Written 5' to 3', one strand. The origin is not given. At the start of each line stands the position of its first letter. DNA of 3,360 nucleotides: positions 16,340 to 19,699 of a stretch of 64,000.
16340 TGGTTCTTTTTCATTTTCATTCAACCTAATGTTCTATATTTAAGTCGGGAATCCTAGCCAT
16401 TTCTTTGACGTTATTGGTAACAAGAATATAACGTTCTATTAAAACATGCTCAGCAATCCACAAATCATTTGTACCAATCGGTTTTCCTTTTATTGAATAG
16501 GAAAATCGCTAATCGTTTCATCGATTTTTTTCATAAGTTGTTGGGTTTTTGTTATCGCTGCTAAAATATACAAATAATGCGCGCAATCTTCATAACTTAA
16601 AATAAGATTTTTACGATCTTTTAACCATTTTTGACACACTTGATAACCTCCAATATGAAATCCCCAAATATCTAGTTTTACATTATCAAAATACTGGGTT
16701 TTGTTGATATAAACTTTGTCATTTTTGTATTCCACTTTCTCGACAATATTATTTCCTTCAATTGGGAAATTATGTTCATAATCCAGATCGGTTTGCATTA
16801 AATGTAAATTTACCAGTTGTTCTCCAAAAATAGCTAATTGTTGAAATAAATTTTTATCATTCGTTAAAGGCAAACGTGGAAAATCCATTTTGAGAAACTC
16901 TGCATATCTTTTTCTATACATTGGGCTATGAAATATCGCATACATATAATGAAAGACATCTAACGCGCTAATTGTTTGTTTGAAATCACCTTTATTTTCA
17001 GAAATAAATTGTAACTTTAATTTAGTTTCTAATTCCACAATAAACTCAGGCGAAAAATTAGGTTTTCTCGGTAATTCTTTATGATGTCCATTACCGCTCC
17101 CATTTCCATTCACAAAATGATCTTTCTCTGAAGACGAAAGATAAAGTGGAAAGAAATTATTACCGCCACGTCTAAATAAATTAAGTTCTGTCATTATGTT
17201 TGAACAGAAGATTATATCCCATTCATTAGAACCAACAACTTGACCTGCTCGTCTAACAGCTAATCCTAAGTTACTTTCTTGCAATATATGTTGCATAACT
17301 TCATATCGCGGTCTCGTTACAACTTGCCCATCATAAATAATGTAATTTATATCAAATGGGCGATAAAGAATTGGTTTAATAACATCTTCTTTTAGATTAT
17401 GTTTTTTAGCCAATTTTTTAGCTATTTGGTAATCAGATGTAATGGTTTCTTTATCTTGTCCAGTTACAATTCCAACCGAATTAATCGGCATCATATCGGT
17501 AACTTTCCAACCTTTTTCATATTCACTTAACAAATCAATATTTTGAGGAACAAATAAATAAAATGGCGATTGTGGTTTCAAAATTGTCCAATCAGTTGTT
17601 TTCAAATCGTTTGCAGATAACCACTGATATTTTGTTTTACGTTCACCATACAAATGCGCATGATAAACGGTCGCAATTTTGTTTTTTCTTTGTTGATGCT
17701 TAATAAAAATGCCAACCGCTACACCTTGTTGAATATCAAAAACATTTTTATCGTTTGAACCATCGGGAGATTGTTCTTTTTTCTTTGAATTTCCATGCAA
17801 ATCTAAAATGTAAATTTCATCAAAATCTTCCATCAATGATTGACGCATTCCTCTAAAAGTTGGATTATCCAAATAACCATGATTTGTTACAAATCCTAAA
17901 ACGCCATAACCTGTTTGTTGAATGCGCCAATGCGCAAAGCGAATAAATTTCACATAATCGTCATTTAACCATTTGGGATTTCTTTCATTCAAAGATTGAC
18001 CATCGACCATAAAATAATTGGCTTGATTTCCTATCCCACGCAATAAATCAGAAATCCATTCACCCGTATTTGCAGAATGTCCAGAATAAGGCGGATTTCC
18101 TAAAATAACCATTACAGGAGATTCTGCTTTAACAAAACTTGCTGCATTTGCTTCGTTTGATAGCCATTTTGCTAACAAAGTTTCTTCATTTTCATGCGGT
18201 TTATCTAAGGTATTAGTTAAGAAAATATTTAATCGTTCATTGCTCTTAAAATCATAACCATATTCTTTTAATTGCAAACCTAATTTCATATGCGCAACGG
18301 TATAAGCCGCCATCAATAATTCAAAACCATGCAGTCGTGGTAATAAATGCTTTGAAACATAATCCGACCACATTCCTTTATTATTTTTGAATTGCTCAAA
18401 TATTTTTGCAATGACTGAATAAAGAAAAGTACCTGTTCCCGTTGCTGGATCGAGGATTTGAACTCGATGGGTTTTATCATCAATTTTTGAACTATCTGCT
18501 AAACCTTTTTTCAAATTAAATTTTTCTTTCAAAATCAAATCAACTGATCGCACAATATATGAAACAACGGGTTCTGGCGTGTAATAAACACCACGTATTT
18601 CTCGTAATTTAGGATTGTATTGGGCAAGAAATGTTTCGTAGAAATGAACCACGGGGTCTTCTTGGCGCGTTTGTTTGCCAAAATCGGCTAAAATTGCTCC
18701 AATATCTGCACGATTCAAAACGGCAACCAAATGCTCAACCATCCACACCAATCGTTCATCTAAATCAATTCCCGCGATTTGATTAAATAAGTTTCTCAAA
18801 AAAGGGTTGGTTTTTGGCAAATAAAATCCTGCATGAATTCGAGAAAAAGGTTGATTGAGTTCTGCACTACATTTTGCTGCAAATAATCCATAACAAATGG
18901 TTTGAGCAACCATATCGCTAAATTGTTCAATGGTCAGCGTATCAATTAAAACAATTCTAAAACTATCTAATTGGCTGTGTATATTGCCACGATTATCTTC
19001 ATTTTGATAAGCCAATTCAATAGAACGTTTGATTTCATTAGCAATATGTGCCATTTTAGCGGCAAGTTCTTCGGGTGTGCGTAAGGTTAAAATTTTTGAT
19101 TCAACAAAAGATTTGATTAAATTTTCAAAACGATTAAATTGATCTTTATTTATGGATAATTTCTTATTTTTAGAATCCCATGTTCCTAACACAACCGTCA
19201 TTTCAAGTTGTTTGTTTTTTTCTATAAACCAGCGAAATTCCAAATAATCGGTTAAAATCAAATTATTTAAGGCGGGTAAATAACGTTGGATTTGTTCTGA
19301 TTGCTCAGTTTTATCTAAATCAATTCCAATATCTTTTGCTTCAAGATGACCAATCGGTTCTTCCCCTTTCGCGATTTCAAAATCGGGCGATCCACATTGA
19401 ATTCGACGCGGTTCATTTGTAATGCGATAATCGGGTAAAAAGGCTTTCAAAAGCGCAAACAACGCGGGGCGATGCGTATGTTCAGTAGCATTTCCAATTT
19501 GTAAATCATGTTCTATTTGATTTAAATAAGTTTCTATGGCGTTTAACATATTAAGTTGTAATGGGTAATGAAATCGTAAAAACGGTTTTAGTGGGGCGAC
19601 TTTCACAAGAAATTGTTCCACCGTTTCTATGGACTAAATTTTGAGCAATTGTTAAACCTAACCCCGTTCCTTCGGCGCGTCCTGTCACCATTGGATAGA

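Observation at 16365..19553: MmeI-like single-chain restriction-modification gene inserted between ntrB and ntrC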

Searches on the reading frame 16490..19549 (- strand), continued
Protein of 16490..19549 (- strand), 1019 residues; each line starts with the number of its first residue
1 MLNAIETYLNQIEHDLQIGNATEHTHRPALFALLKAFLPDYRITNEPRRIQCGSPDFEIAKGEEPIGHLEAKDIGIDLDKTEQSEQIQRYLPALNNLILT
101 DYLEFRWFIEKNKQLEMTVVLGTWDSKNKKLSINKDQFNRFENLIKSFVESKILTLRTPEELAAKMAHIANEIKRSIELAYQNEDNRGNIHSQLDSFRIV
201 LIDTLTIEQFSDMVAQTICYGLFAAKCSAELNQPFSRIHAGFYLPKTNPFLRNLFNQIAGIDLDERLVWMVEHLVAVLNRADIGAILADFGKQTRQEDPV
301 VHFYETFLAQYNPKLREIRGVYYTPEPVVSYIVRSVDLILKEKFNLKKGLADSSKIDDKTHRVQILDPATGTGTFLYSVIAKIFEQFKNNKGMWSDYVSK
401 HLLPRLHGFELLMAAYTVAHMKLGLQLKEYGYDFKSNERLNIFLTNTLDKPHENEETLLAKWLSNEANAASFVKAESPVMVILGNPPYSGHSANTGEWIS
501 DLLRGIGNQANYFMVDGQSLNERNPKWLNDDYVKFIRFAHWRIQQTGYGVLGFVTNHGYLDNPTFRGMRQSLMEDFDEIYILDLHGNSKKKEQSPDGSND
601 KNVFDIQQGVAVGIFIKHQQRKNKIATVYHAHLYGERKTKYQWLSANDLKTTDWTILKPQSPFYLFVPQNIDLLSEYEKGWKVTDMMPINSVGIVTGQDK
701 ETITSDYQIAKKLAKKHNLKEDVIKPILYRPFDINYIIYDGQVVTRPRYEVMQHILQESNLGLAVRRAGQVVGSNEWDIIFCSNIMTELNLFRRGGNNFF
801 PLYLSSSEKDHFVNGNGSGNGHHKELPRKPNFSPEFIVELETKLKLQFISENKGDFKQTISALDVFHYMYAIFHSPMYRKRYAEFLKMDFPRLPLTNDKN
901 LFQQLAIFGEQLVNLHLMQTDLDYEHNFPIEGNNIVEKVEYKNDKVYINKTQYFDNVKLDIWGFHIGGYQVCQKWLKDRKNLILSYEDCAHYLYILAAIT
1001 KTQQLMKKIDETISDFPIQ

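Call 58: search_protein_families(library=pfam, proteins=[L011:5138-5392:+, L011:5373-5786:+, L010:10086-10283:+], max_evalue=0.1)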
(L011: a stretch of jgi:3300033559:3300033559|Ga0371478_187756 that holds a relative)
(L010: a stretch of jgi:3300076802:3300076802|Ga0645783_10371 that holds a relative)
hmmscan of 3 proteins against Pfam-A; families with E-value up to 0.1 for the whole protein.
L011:5138-5392:+ (84 aa): 1 family
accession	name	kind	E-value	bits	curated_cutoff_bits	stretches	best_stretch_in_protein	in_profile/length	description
PF19807.5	DUF6290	-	0.00035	21.2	27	1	2-41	3-42/72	Family of unknown function (DUF6290)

L011:5373-5786:+ (137 aa): 2 families
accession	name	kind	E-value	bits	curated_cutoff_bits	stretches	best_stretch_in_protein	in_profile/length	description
PF01850.27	PIN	-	3.5e-11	44.2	23.6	1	4-120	1-115/120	PIN domain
PF25723.1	HU_inhibitor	-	0.063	13.9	27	0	18-55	23-60/72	Bacteriophage inhibitor of histone-like protein HU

L010:10086-10283:+ (65 aa): 1 family
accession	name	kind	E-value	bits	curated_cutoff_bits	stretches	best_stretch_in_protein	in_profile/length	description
PF10047.15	DUF2281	-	7.5e-06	26.9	26.5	1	11-44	3-35/64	Protein of unknown function (DUF2281)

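Call 75: find_encoding_contigs(protein=P0013, flank=4000, max_places=2)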
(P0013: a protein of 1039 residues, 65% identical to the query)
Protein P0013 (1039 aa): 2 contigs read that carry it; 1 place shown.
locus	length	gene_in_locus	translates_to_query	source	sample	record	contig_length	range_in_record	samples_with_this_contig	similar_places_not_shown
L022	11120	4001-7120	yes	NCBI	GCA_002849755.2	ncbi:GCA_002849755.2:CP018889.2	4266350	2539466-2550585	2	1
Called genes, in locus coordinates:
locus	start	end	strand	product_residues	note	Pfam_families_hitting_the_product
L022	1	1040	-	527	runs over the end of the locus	PF00009:GTP_EFTU, PF22042:EF-G_D2, PF03144:GTP_EFTU_D2, PF16658:RF3_C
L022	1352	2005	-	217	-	PF02798:GST_N, PF13409:GST_N_2, PF13417:GST_N_3, PF13410:GST_C_2 (weak)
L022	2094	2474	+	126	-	-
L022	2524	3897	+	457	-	PF00483:NTP_transferase, PF01128:IspD, PF12804:NTP_transf_3, PF25084:LbH_EIF2B, PF25087:GMPPB_C, PF00132:Hexapep, PF14602:Hexapep_2 (weak)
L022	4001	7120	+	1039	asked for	PF02384:N6_Mtase, PF20473:MmeI_Mtase (weak), PF07669:Eco57I (weak), PF18135:Type_ISP_C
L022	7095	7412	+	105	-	-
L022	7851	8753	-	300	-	-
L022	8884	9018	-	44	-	-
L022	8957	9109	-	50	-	PF07927:HicA_toxin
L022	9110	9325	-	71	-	-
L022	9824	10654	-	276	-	PF03618:Kinase-PPPase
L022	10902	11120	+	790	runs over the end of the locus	PF01326:PPDK_N, PF00391:PEP-utilizers, PF02896:PEP-utilizers_C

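Call 76: find_encoding_contigs(protein=P0008, flank=4000, max_places=2)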
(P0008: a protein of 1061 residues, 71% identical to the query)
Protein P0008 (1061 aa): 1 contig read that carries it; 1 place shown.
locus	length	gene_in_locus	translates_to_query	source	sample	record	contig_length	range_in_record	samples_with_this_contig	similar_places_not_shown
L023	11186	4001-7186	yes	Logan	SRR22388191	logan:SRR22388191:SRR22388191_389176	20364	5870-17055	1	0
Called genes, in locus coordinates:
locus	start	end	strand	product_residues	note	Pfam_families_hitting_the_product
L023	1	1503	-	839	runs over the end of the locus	PF04879:Molybdop_Fe4S4, PF00384:Molybdopterin, PF01568:Molydop_binding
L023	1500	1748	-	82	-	PF03927:NapD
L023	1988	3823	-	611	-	PF13519:VWA_2 (faint), PF00092:VWA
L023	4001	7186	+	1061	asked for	PF07669:Eco57I (faint), PF02384:N6_Mtase, PF20473:MmeI_Mtase, PF18135:Type_ISP_C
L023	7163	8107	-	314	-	PF12801:Fer4_5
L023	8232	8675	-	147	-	PF12729:4HB_MCP_1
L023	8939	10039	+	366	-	PF01924:HypD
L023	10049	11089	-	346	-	PF01008:IF-2B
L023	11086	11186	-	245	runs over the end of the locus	PF00194:Carb_anhydrase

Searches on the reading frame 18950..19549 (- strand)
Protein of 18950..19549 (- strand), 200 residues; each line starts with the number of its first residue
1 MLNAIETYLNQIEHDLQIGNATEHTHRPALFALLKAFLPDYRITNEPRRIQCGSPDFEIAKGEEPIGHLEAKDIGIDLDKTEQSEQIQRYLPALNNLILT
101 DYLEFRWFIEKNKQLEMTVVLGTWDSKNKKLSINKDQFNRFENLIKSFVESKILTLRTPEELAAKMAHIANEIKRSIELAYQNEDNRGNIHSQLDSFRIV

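Call 55: predict_structure(alignment_id=A3)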
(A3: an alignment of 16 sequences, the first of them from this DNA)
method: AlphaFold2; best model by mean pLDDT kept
length: 200 residues; sequences in the alignment: 16
mean_pLDDT: 85.6   pTM: 0.76
mean pLDDT of the five models: 85.6, 83.8, 83.1, 83.1, 80.4
residues with pLDDT >= 90: 105; 70-90: 75; 50-70: 18; < 50: 2
segments of 3 or more residues with pLDDT < 50: none
pLDDT, mean of each block of 10 residues (from residue 1): 91 91 86 95 74 79 89 92 88 89 95 92 94 96 94 65 76 78 77 72
secondary structure, 60 per line:
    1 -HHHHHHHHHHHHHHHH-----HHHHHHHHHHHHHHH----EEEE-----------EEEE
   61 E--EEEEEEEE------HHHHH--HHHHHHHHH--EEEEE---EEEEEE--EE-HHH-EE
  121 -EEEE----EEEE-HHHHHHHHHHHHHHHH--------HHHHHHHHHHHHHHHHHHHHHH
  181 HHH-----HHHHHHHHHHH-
elements in order: H2-17 H23-37 E42-45 E57-61 E64-71 H78-82 H85-93 E96-100 E104-109 E122-125 E130-133 H135-150 H159-183 H189-199

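Call 59: fold_search(model_id=the predicted structure, library=pdb)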
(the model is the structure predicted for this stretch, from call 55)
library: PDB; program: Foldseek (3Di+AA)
matches with E <= 10: 200; with E <= 0.001: 8
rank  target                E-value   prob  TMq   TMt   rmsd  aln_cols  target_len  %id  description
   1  7lvv_B                7.6e-06  1.00  0.53  0.12  16.2       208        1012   17  cryoEM structure DrdV-DNA complex (released 2021-03-17)
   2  7lo5_B                1.1e-05  1.00  0.53  0.12  16.2       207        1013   17  cryoEM structure DrdV-DNA complex (released 2021-03-17)
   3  7lo5_A                2.5e-05  1.00  0.56  0.12  16.0       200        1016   18  cryoEM structure DrdV-DNA complex (released 2021-03-17)
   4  7lo5_D                4.7e-05  1.00  0.54  0.12  17.9       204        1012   17  cryoEM structure DrdV-DNA complex (released 2021-03-17)
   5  7lo5_C                7.5e-05  1.00  0.52  0.12  17.9       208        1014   18  cryoEM structure DrdV-DNA complex (released 2021-03-17)
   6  7lvv_C                9.4e-05  1.00  0.56  0.75   3.5       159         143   19  cryoEM structure DrdV-DNA complex (released 2021-03-17)
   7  7lvv_D                1.1e-04  1.00  0.51  0.68   5.7       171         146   17  cryoEM structure DrdV-DNA complex (released 2021-03-17)
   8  7lvv_A                1.3e-04  1.00  0.53  0.12  16.2       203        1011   19  cryoEM structure DrdV-DNA complex (released 2021-03-17)
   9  2wiw_B                2.2e-02  0.90  0.30  0.42   7.8       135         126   13  Crystal structures of Holliday junction resolvases from Archaeoglobus fulgidus bound to DNA substrate (released 2009-05-26)
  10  2wiz_A                2.6e-02  0.63  0.24  0.32   7.9       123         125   15  Crystal structures of Holliday junction resolvases from Archaeoglobus fulgidus bound to DNA substrate (released 2009-05-26)
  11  3h1t                  4.9e-02  0.82  0.26  0.11  10.5       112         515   17  The fragment structure of a putative HsdR subunit of a type I restriction enzyme from Vibrio vulnificus YJ016 (released 2009-10-20)
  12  9y1l_B                5.2e-02  0.87  0.31  0.38   9.9       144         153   15  Crystal Structure of Putative Restriction Endonuclease Domain-Containing Protein from Leptospirillum ferriphilum YSK (released 2025-09-10)
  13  2wj0_B                5.2e-02  0.75  0.26  0.38   8.1       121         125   15  Crystal structures of Holliday junction resolvases from Archaeoglobus fulgidus bound to DNA substrate (released 2009-05-26)
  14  2wcw_A                6.2e-02  0.66  0.28  0.38   7.9       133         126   16  1.6A resolution structure of Archaeoglobus fulgidus Hjc, a Holliday junction resolvase from an archaeal hyperthermophi (released 2009-03-24)
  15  2wcz_B                6.2e-02  0.63  0.23  0.34   6.2        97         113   21  1.6A resolution structure of Archaeoglobus fulgidus Hjc, a Holliday junction resolvase from an archaeal hyperthermophi (released 2009-03-24)
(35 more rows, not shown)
